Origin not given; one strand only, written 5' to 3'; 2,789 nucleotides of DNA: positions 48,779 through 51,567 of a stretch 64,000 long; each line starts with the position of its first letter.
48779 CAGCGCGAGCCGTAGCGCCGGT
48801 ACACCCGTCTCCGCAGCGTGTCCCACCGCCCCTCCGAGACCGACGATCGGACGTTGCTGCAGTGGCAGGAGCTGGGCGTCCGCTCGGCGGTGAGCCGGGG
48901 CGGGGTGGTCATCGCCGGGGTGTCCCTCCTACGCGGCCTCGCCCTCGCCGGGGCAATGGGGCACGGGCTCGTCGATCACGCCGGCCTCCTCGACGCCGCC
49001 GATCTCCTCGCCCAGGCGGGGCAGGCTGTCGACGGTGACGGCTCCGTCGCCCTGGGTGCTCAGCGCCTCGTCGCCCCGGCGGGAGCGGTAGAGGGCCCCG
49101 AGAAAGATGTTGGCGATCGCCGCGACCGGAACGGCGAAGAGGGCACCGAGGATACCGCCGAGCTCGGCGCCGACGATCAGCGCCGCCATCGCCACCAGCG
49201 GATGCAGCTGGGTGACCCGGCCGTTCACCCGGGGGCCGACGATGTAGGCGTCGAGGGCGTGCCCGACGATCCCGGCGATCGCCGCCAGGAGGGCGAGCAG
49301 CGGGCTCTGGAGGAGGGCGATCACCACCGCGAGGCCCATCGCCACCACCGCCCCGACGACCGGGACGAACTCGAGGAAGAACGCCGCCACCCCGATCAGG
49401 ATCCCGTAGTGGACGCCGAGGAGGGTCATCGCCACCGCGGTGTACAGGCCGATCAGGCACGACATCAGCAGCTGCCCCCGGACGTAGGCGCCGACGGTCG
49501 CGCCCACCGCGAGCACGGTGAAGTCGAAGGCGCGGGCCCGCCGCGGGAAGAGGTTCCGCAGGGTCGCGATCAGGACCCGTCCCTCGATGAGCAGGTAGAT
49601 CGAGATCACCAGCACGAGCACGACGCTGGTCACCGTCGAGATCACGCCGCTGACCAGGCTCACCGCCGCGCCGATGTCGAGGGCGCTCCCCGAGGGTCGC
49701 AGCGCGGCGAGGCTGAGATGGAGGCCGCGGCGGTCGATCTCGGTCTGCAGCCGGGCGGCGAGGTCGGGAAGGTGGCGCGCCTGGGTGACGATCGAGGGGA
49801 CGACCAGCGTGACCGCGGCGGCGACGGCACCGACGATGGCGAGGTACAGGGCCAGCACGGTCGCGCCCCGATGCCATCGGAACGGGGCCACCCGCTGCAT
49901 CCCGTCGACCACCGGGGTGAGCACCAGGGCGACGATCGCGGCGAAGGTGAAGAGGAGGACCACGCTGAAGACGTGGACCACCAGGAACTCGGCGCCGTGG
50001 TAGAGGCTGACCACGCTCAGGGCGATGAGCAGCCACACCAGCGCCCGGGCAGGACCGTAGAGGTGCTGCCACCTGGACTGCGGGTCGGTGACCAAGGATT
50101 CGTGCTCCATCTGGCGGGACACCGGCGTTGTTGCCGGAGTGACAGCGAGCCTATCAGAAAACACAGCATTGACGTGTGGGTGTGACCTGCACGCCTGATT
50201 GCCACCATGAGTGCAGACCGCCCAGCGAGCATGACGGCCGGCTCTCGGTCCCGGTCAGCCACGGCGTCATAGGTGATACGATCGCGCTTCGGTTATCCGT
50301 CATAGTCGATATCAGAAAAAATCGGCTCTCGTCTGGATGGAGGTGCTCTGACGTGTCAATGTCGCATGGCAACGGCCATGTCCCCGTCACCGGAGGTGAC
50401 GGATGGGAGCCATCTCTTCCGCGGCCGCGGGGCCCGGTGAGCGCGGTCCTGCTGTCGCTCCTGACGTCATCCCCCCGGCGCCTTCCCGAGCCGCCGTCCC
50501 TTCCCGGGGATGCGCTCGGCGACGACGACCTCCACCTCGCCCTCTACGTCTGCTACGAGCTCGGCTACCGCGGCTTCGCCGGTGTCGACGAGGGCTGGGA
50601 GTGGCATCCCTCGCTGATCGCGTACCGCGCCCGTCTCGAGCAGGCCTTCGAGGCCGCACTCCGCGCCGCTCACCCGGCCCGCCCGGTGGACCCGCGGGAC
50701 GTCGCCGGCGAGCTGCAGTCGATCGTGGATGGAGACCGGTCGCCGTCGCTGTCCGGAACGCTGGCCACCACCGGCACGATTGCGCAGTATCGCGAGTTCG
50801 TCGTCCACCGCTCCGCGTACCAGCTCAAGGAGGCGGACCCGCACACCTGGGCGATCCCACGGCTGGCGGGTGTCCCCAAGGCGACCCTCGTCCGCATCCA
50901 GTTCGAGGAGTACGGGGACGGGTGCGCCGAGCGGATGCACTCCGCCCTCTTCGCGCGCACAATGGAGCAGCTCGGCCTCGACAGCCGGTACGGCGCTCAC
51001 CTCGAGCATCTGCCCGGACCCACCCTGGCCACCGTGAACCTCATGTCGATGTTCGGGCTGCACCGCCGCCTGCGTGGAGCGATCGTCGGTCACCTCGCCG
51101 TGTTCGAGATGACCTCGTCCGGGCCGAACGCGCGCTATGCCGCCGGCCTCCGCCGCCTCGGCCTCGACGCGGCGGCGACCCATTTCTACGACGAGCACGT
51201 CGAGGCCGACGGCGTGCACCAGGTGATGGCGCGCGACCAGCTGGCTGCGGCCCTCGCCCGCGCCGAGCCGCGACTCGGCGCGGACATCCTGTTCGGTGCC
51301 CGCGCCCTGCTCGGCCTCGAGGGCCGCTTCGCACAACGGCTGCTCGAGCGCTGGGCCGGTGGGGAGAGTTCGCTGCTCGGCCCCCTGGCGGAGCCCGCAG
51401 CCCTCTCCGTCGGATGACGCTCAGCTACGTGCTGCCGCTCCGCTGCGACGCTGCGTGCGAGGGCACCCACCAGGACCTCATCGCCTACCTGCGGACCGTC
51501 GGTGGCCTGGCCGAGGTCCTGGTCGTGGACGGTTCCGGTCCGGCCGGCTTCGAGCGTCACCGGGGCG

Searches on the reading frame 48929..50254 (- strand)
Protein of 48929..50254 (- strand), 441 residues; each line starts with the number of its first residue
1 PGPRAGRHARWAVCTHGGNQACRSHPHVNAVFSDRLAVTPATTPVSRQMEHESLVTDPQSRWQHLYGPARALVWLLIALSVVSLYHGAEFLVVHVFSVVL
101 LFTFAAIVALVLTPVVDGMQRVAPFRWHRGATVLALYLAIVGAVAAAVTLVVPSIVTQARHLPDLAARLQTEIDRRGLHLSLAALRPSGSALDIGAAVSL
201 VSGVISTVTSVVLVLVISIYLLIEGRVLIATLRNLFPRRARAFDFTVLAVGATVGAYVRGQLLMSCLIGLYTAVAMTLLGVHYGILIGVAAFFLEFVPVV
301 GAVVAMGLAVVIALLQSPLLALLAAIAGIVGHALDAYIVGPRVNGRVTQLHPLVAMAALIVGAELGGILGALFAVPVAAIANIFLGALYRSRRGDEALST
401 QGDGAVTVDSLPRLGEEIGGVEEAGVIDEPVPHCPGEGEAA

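Call 39: search_protein_families(library=pfam, proteins=[window:48929-50254:-], max_evalue=0.001)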
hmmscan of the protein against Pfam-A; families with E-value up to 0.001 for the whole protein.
window:48929-50254:- (441 aa): 1 family
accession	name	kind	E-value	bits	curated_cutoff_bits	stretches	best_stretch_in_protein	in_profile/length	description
PF01594.21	AI-2E_transport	-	1.4e-40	140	34.3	1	90-388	12-326/327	AI-2E family transporter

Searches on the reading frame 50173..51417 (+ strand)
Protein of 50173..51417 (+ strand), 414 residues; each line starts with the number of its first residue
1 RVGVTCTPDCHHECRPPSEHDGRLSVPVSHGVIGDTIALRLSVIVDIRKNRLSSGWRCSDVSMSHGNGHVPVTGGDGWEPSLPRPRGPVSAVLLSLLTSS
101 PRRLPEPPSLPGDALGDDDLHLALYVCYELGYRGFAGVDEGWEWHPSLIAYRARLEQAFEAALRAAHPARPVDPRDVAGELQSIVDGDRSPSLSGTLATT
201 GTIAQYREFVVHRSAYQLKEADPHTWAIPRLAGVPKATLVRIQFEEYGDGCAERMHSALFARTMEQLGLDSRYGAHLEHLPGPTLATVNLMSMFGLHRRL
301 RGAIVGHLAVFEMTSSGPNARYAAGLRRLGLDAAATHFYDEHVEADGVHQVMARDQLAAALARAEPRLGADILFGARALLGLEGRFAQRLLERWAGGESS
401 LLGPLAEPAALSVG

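Call 8: search_protein_families(library=pfam, proteins=[window:50173-51417:+], max_evalue=0.01)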
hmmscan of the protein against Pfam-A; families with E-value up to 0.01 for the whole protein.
window:50173-51417:+ (414 aa): 1 family
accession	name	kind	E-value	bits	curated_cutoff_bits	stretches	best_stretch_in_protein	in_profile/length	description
PF14518.11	Haem_oxygenas_2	-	1.2e-57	195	28.9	1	207-382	1-175/177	Iron-containing redox enzyme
